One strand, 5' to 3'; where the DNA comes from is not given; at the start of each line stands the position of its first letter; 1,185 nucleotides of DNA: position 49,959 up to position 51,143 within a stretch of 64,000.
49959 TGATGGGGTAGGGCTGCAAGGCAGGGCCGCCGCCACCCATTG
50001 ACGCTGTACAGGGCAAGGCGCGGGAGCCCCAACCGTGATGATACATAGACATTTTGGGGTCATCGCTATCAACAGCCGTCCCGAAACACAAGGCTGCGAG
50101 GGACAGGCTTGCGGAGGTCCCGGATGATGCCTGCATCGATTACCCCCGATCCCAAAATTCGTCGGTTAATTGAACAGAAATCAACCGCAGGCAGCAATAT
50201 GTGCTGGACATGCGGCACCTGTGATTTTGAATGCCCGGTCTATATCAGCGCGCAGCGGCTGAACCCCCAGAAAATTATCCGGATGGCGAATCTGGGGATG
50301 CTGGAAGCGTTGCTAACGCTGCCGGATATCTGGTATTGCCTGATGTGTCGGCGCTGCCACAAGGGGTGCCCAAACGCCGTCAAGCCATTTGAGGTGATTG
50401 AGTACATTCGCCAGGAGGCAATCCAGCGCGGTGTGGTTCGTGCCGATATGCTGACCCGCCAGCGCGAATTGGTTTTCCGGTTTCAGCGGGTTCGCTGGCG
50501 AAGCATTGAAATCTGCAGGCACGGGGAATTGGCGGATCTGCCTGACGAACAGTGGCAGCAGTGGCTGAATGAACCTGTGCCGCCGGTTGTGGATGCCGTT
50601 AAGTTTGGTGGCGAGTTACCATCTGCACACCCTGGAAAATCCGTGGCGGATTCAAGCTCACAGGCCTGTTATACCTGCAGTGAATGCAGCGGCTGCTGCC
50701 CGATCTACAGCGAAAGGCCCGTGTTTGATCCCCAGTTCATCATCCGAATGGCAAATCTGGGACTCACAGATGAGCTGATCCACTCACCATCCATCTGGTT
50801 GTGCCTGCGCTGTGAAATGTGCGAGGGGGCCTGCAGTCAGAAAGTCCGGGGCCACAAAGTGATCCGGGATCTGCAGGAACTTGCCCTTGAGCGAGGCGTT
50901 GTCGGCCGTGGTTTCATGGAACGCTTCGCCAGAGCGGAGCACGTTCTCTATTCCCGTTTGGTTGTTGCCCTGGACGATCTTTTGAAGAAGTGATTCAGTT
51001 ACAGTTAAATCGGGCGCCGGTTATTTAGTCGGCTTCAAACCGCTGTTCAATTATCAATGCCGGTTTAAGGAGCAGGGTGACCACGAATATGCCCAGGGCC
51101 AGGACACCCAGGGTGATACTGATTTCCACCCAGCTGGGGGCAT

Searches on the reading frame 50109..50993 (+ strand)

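Call 3: search_protein_families(library=pfam, proteins=[window:50109-50993:+], max_evalue=0.01)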
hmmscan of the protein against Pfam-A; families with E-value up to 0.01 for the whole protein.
window:50109-50993:+ (294 aa): 6 families
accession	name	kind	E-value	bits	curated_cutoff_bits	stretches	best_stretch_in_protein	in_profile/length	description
PF13183.11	Fer4_8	-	1.2e-14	55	27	2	30-90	3-67/68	4Fe-4S dicluster domain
PF13534.11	Fer4_17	-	3.1e-13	50.5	22.2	2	32-91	2-60/61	4Fe-4S dicluster domain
PF13187.11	Fer4_9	-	2e-10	41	27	1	31-89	1-49/52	4Fe-4S dicluster domain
PF13237.11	Fer4_10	-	3.4e-07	30.5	25.5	0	76-97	8-22/53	4Fe-4S dicluster domain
PF12838.12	Fer4_7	-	5.7e-06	27.2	27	0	175-198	26-49/52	4Fe-4S dicluster domain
PF14697.11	Fer4_21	-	4.8e-05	23.8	35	0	177-199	31-53/59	4Fe-4S dicluster domain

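Call 4: search_protein_families(library=ncbifam, proteins=[window:50109-50993:+], max_evalue=0.01)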
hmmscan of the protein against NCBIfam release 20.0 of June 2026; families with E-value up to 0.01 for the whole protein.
window:50109-50993:+ (294 aa): 18 families
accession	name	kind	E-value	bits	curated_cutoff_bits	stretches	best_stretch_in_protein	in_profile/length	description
TIGR03290.1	CoB_CoM_SS_C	equivalog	4.3e-34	117.6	160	2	30-115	2-86/144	CoB--CoM heterodisulfide reductase subunit C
NF038018.1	qmoC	equivalog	5e-26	92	300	2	18-110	6-97/360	quinone-interacting membrane-bound oxidoreductase complex subunit QmoC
NF041890.1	hdrC_Methbact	equivalog_domain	4.5e-17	62.2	270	2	23-112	22-109/192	ferredoxin:CoB-CoM heterodisulfide reductase subunit HdrC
NF041779.1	hetero_SS_HdrC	equivalog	3.4e-13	49.5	350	2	17-109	18-108/198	ferredoxin:CoB-CoM heterodisulfide reductase subunit HdrC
NF008369.0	PRK11168.1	equivalog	2.2e-12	46.6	278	2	27-119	8-104/401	anaerobic glycerol-3-phosphate dehydrogenase subunit C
NF041837.1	rnfC_Methano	equivalog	1.3e-07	30.8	650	1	29-106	357-427/438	Rnf electron transport complex subunit RnfC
TIGR03379.1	glycerol3P_GlpC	equivalog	1.3e-06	27.5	279.9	2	182-253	2-75/397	anaerobic glycerol-3-phosphate dehydrogenase subunit GlpC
TIGR00314.1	cdhA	equivalog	1.5e-05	23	781.3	1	29-106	398-468/784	CO dehydrogenase/acetyl-CoA synthase complex subunit alpha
NF004616.0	PRK05950.1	subfamily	5.1e-05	22.5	228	1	22-107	139-236/238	succinate dehydrogenase iron-sulfur subunit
TIGR00273.1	TIGR00273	equivalog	0.00011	21.2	444.8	1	31-109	294-377/432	LutB/LldF family L-lactate oxidation iron-sulfur protein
TIGR01945.1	rnfC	subfamily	0.00014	20.5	245.95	1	27-103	360-427/435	RnfABCDGE type electron transport complex subunit C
NF009227.0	PRK12577.1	equivalog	0.00031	19.5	349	1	73-123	207-257/330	succinate dehydrogenase/fumarate reductase iron-sulfur subunit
NF042909.1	FMH_DH_FwdF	exception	0.00042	19.5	375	1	24-90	49-114/336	tungsten-dependent formylmethanofuran dehydrogenase subunit FwdF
TIGR00384.1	dhsB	subfamily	0.00076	19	88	0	25-101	135-222/222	succinate dehydrogenase and fumarate reductase iron-sulfur protein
NF042952.1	MFR_FeS_SdhB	equivalog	0.0016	17.5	600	0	73-110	200-237/320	8-methylmenaquinol:fumarate reductase iron-sulfur subunit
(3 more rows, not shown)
